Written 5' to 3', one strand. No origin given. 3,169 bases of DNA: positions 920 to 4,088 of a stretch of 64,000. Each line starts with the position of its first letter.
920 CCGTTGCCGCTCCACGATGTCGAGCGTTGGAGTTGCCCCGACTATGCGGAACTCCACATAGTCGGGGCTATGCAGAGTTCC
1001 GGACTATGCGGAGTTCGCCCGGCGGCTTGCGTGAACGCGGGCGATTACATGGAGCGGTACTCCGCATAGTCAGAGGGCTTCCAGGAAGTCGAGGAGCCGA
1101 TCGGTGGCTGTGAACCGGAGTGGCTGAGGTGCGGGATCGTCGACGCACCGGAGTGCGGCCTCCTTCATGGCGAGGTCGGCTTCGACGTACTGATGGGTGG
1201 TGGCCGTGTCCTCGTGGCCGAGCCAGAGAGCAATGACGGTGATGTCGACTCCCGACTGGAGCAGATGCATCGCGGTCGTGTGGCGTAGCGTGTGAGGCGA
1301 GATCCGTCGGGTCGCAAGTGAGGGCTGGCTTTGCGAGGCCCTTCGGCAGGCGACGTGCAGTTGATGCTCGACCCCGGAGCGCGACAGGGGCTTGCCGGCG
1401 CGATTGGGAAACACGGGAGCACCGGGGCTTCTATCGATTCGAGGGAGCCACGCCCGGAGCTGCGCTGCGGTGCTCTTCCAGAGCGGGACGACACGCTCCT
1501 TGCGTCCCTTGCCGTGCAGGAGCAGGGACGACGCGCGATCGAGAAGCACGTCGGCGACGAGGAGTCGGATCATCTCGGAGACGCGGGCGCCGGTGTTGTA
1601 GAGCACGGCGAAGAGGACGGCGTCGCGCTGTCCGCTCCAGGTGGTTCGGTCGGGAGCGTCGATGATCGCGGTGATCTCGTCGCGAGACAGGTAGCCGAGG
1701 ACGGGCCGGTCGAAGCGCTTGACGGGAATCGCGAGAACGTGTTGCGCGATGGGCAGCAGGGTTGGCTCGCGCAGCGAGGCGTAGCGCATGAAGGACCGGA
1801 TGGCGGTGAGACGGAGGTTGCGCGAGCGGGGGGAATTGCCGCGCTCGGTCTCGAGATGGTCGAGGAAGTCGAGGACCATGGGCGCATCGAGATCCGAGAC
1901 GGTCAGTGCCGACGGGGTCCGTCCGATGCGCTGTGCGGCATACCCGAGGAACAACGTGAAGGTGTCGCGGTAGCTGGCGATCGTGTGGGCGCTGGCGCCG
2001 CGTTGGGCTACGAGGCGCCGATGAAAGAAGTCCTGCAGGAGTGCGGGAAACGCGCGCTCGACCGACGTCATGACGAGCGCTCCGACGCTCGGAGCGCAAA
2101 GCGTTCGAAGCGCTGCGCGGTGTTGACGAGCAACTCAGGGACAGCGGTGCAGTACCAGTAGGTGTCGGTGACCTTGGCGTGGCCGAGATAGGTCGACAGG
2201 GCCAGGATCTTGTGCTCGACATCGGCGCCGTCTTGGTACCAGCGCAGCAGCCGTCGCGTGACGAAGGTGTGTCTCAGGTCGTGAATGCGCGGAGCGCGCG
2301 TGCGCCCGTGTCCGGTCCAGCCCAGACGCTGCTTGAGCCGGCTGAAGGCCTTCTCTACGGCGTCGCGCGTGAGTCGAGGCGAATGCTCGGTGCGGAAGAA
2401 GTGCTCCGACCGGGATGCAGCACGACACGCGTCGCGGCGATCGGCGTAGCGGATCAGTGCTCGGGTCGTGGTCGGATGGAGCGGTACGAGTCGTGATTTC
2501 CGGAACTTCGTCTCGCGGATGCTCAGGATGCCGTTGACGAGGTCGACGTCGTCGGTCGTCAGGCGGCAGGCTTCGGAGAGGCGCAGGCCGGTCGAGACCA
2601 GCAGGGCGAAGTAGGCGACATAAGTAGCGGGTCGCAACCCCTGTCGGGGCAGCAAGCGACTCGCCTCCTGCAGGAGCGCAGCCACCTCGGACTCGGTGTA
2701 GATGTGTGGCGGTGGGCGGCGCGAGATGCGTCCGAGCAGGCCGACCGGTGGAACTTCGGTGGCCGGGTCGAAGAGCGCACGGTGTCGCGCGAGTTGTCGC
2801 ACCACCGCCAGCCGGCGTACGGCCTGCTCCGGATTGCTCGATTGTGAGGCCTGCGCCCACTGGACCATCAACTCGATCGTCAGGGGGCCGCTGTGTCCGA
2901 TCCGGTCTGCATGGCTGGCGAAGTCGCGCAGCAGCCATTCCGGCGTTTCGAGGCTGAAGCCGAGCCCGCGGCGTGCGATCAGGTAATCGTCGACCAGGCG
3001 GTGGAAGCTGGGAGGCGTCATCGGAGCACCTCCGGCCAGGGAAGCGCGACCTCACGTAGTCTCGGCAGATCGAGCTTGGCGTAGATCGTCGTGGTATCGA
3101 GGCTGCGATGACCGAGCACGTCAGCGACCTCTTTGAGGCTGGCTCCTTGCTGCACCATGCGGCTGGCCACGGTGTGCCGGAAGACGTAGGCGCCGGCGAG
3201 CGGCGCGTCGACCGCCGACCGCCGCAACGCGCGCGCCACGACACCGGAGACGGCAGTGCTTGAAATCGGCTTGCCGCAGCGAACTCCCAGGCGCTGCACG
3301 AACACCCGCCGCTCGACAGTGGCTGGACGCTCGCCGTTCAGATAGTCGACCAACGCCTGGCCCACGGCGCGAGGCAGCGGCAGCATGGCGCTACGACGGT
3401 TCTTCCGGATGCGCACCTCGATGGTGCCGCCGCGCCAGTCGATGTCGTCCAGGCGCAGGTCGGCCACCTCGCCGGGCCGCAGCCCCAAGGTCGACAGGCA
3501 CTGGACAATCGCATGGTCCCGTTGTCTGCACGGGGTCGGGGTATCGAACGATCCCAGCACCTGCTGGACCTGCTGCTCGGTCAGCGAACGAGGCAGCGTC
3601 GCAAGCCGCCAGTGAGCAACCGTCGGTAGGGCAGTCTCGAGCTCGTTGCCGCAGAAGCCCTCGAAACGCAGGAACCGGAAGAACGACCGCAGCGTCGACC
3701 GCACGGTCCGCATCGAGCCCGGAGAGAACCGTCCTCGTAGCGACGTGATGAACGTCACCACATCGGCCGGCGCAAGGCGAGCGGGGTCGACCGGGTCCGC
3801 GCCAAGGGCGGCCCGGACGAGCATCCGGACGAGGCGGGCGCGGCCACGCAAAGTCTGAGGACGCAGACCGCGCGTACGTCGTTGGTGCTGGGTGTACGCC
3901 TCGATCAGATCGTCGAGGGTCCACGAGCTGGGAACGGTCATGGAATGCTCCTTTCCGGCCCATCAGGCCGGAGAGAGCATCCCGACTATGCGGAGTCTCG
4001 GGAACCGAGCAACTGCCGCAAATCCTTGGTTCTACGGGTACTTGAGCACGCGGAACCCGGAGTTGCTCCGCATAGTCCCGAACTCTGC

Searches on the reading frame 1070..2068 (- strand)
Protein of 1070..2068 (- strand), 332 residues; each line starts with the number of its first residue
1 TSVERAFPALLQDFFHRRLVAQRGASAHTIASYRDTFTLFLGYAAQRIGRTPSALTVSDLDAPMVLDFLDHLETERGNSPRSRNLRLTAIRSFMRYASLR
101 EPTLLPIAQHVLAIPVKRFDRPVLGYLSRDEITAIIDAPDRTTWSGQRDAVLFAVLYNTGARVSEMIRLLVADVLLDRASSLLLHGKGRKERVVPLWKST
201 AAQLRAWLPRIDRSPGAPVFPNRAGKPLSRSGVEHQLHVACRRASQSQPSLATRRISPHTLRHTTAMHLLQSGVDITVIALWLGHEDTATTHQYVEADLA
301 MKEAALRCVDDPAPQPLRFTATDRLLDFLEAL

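Call 107: search_protein_families(library=pfam, proteins=[window:1070-2068:-], max_evalue=0.0001)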
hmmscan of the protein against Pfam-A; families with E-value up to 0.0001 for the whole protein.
window:1070-2068:- (332 aa): 2 families
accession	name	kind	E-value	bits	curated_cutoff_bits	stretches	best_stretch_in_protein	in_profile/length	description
PF00589.27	Phage_integrase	-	4.2e-34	118.2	27.1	1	127-298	3-169/172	Phage integrase family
PF02899.23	Phage_int_SAM_1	-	2.4e-09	37.8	22.3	1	15-98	4-80/83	Phage integrase, N-terminal SAM-like domain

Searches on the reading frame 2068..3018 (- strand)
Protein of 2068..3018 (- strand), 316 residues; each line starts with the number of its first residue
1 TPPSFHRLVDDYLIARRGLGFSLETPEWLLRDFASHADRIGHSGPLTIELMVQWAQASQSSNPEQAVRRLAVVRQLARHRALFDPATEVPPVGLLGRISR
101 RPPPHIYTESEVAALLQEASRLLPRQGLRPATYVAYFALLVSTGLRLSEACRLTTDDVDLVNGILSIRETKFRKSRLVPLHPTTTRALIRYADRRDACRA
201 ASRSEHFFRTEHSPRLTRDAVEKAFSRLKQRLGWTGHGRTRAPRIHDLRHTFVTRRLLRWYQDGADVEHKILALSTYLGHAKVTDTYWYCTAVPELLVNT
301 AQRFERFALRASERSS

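Call 107: search_protein_families(library=pfam, proteins=[window:2068-3018:-], max_evalue=0.0001)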
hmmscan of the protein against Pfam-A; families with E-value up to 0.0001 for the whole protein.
window:2068-3018:- (316 aa): 1 family
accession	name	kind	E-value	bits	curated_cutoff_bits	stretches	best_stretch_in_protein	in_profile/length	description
PF00589.27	Phage_integrase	-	1.9e-24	86.8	27.1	1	108-291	4-167/172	Phage integrase family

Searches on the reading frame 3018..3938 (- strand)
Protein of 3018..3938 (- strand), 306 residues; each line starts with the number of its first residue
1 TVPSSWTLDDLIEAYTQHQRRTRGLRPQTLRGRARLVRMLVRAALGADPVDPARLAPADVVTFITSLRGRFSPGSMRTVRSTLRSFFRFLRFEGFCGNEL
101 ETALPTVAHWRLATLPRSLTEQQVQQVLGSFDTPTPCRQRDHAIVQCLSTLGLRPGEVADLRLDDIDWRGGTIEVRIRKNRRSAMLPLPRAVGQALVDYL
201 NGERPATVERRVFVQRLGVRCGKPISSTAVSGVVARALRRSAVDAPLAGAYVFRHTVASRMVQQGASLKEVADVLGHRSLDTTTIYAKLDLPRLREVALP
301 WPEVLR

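Call 107: search_protein_families(library=pfam, proteins=[window:3018-3938:-], max_evalue=0.0001)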
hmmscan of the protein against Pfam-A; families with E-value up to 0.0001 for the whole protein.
window:3018-3938:- (306 aa): 2 families
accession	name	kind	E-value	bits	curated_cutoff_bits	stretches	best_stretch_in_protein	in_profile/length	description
PF00589.27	Phage_integrase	-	9.6e-29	100.8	27.1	1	118-289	2-168/172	Phage integrase family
PF02899.23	Phage_int_SAM_1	-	7.8e-07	29.7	22.3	1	12-93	1-82/83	Phage integrase, N-terminal SAM-like domain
